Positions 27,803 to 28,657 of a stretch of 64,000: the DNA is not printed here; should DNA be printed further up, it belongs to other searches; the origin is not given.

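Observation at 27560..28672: AT-richer two-gene islet (GAF-domain protein plus 66-aa partner) wedged between the 3' ends of tRNA-Ala and tRNA-Sec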

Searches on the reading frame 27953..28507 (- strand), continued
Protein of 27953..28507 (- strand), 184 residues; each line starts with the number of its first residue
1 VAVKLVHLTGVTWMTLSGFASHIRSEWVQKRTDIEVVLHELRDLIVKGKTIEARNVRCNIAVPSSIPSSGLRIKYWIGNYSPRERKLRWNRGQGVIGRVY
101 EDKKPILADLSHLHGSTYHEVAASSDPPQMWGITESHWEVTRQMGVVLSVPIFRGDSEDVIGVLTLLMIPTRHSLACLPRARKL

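Call 86: search_protein_families(library=phrogs, proteins=[L011:2903-3214:+, L011:2550-2807:-, L011:2185-2562:-, L011:1943-2167:-, L011:1311-1898:-, L004:9150-9899:-, L118:1599-2933:+, L010:2838-3662:-, L116:5303-5575:+, L002:6417-6785:-], max_evalue=0.01)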
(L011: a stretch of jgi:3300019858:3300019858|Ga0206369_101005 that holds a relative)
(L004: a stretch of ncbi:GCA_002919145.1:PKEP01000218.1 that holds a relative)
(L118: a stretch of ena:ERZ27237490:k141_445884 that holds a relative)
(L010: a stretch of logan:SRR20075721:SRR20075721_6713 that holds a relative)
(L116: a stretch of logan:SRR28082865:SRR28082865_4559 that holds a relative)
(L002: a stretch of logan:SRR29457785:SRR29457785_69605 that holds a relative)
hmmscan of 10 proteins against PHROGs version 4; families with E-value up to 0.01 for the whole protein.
L011:2903-3214:+ (103 aa): 0 families

L011:2550-2807:- (85 aa): 0 families

L011:2185-2562:- (125 aa): 0 families

L011:1943-2167:- (74 aa): 0 families

L011:1311-1898:- (195 aa): 1 family
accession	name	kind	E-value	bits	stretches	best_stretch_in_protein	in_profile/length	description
phrog_32008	-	unknown function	1.8e-12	48.6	1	27-112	32-114/206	-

L004:9150-9899:- (249 aa): 4 families
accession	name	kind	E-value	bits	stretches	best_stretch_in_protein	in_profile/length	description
phrog_3502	-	unknown function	1.3e-06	29.5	1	18-80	46-109/131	-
phrog_362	-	transcription regulation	0.0012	20.1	1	19-81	2-65/106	transcriptional repressor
phrog_29129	-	unknown function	0.0044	18.2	0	31-64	22-54/72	-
phrog_270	-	DNA, RNA and nucleotide metabolism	0.0071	16.8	0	45-77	70-102/383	replication initiation protein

L118:1599-2933:+ (444 aa): 0 families

L010:2838-3662:- (274 aa): 0 families

L116:5303-5575:+ (90 aa): 4 families
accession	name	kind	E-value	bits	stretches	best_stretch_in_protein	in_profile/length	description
phrog_532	-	transcription regulation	3e-07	31.6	1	15-89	57-119/132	late transcriptional activator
phrog_836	-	transcription regulation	5.1e-06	27.6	1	10-88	54-121/133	late transcriptional activator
phrog_12251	-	unknown function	0.0022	18.6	1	47-87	177-218/224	-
phrog_4629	-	DNA, RNA and nucleotide metabolism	0.0034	18.3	1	54-89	43-78/87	HTH DNA binding domain protein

L002:6417-6785:- (122 aa): 0 families

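Call 87: search_protein_families(library=padloc, proteins=[L011:2903-3214:+, L011:329-1342:-, L011:2185-2562:-, L011:1311-1898:-, L004:9150-9899:-, L118:1599-2933:+, L010:2838-3662:-, L010:3721-4671:-, P0012, P0014], max_evalue=0.01)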
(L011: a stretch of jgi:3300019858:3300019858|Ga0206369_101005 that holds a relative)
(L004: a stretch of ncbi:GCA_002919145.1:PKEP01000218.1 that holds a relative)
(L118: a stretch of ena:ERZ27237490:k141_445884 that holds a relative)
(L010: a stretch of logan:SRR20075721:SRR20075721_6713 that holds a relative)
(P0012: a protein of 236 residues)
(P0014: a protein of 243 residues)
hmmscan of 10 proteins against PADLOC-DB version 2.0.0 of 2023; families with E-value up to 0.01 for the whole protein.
L011:2903-3214:+ (103 aa): 0 families

L011:329-1342:- (337 aa): 10 families
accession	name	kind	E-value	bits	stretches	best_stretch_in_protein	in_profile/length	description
PDLC03877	NsnA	-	2e-27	94.4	1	5-268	48-316/385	-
PDLC04027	PD-T4-2_A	-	7.3e-15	52.9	1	18-239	48-283/363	-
PDLC03418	REase_II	-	2.3e-10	38.2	1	22-160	32-163/372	Type II restriction enzyme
PDLC04151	HEC-05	-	6.2e-06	23.2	0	62-94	105-137/600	-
PDLC04150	HEC-05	-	0.00034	17.6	0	19-52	20-51/583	-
PDLC04155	HEC-06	-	0.0017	14.9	1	22-83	20-83/562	-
PDLC04709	PDC-M55C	-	0.0022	14.7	0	14-88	21-108/554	-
PDLC04157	HEC-06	-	0.0041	13.8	1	22-83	22-85/558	-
PDLC04154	HEC-06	-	0.0049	13.6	0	12-83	13-85/569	-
PDLC02701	Orf5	-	0.0097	12.4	0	70-84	79-93/596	Orf5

L011:2185-2562:- (125 aa): 0 families

L011:1311-1898:- (195 aa): 0 families

L004:9150-9899:- (249 aa): 6 families
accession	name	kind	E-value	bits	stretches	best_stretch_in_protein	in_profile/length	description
PDLC01434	CasR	-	0.0019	16.1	1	45-74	144-173/191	"CAS-I,CAS-II,CAS-III,CAS-IV,CAS-V,CAS-VI; associated_signaling"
PDLC01268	CasR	-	0.0023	15.9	1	46-73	141-168/179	"CAS-I,CAS-II,CAS-III,CAS-IV,CAS-V,CAS-VI; associated_signaling"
PDLC01438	Csa3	-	0.0028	15.7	1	33-109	157-219/305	"CAS-I,CAS-II,CAS-III,CAS-IV,CAS-V,CAS-VI; associated_signaling"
PDLC01044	Csa3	-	0.0069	14.3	0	44-74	151-180/194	Type I-A associated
PDLC03963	SoFic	-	0.0074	13.7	0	26-76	292-340/361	-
PDLC01857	CARF3--CARF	-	0.0096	13.6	0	41-73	142-174/201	-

L118:1599-2933:+ (444 aa): 0 families

L010:2838-3662:- (274 aa): 0 families

L010:3721-4671:- (316 aa): 0 families

P0012 (236 aa): 0 families

P0014 (243 aa): 0 families

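Call 89: search_solved_structures(query=A2, max_evalue=1)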
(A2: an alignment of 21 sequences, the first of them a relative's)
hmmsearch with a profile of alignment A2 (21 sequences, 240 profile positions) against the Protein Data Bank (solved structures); distinct sequences matched with E-value up to 1: 16.
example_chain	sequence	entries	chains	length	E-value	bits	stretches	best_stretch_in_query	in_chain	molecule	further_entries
3ksg_A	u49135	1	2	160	0.002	21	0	127-152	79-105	Putative uncharacterized protein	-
3ksf_A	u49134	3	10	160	0.0035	20.2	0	182-208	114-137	Putative uncharacterized protein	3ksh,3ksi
2zmf_A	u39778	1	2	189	0.0046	19.8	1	181-237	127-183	cAMP and cAMP-inhibited cGMP 3',5'-cyclic phosphodiesterase 10A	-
3oov_A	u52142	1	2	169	0.023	17.5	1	95-152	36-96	Methyl-accepting chemotaxis protein, putative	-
3o5y_A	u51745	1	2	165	0.032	17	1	171-223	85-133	Sensor protein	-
4g3w_A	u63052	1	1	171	0.085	15.7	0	184-226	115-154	Transcriptional regulator nlh1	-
4g3k_A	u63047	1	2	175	0.09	15.6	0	184-226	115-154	Transcriptional regulator nlh1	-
1mc0_A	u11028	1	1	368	0.11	15.2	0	84-151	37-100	3',5'-cyclic nucleotide phosphodiesterase 2A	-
6izk_A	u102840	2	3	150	0.11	15.2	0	110-143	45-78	NreA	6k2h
4pau_A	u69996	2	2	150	0.11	15.2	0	110-143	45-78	Nitrogen regulatory protein A | NreA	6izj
3ci6_A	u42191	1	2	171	0.15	14.9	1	182-233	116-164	Phosphoenolpyruvate-protein phosphotransferase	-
4g3v_A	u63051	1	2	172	0.26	14.1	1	102-143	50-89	Transcriptional regulator nlh2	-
3ibj_A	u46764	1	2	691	0.36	13.6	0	88-156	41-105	cGMP-dependent 3',5'-cyclic phosphodiesterase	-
4mcw_A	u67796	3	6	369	0.41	13.4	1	181-225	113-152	Metal dependent phosphohydrolase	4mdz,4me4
3e0y_A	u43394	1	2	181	0.69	12.7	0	181-210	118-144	Conserved domain protein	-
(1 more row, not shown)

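Call 90: search_protein_families(library=pfam, alignment_id=A2, max_evalue=0.01)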
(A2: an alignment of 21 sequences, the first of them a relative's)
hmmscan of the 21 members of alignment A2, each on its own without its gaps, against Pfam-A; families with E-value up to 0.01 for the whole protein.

A. member 1, P0005 (232 aa): 3 families
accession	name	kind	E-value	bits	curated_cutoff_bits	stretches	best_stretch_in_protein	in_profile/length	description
PF01590.32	GAF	-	6.3e-05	24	22.4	1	124-228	52-131/133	GAF domain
PF13185.12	GAF_2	-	0.0018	18.9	28.6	1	124-205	53-121/136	GAF domain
PF02743.24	dCache_1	-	0.0057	16.7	45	1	150-198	101-149/240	Cache domain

B. families by the number of members that match (of 21 scanned): 5 families
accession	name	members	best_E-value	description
PF13185.12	GAF_2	11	4.8e-05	GAF domain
PF01590.32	GAF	8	2.8e-07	GAF domain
PF02743.24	dCache_1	3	0.0011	Cache domain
PF12282.15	GAF_PdtaS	2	0.0018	Histidine kinase PdtaS, GAF domain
PF05437.17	AzlD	1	0.0041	Branched-chain amino acid transport protein (AzlD)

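Call 101: search_dna_similar(query=P0005, collection=plasmids, mode=protein, max_evalue=0.001, max_rows=15)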
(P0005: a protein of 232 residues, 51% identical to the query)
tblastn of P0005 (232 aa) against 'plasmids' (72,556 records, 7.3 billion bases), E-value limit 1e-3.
No match.

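Call 102: search_dna_similar(query=P0005, collection=phages, mode=protein, max_evalue=0.001, max_rows=15)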
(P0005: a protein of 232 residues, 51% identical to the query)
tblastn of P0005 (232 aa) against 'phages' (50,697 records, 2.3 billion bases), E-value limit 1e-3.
No match.

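Call 103: search_dna_similar(query=P0012, collection=plasmids, mode=protein, max_evalue=0.001, max_rows=15)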
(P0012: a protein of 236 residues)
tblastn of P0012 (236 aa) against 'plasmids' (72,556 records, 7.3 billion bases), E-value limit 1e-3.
No match.

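Call 104: search_dna_similar(query=P0014, collection=plasmids, mode=protein, max_evalue=0.001, max_rows=15)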
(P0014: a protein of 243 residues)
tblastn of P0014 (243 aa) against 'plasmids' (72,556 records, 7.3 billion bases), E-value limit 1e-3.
No match.

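Call 105: list_cluster_members(proteins=[P0005, P0007, P0012, P0016, P0027, P0015, P0023, P0011, P0019, P0020])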
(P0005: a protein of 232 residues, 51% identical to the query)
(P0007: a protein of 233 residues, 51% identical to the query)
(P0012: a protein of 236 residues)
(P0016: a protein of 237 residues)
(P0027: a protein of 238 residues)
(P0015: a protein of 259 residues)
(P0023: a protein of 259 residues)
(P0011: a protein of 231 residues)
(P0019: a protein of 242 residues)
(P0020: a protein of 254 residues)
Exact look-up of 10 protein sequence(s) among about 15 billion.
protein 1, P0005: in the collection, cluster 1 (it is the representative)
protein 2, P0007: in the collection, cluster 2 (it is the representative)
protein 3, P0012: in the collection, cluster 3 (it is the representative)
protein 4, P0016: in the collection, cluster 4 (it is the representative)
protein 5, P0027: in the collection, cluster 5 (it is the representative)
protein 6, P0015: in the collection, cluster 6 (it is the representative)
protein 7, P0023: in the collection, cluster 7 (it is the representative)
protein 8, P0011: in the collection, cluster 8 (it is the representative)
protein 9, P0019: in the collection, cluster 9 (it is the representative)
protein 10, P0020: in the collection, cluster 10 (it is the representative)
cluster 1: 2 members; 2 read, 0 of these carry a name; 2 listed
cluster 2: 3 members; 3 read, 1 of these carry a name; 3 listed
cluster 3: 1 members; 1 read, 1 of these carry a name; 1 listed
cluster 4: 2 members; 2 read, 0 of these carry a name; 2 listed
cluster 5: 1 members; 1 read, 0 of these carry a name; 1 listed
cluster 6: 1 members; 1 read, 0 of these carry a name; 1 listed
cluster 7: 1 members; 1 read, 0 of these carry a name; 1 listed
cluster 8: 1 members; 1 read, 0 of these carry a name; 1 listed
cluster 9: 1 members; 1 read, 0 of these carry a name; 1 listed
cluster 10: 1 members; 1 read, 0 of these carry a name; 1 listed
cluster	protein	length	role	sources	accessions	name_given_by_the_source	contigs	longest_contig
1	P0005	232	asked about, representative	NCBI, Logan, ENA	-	-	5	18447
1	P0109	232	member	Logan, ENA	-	-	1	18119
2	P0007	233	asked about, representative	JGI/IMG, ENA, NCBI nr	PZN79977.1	MAG: hypothetical protein DIU57_14640 [Pseudomonadota bacterium]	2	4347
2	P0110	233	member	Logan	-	-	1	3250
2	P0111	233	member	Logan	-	-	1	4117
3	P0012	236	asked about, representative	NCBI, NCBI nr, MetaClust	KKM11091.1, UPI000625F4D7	hypothetical protein SY88_10175 [Clostridiales bacterium PH28_bin88] | status=active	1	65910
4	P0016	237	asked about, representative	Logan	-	-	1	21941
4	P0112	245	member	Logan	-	-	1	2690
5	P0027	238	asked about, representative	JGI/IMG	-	-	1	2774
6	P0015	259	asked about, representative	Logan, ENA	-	-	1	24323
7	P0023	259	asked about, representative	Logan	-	-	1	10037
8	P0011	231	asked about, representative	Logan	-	-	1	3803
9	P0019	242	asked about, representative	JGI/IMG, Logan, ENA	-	-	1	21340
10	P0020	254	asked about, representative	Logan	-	-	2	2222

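Call 116: find_related_loci(query=A5, collection=viral_contigs, flank=6000)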
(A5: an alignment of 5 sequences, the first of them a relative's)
Query A5 (236 aa) in viral_contigs; peptide patterns used: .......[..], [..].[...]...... (x = any residue, [..] = any of these).
97 stretches matched a pattern, but none encodes a relative of the query by tblastn (E <= 1e-3).

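Call 117: find_related_loci(query=A6, collection=viral_contigs, flank=6000)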
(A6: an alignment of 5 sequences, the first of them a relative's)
Query A6 (243 aa) in viral_contigs; peptide patterns used: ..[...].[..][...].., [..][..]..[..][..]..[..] (x = any residue, [..] = any of these).
15 stretches matched a pattern, but none encodes a relative of the query by tblastn (E <= 1e-3).
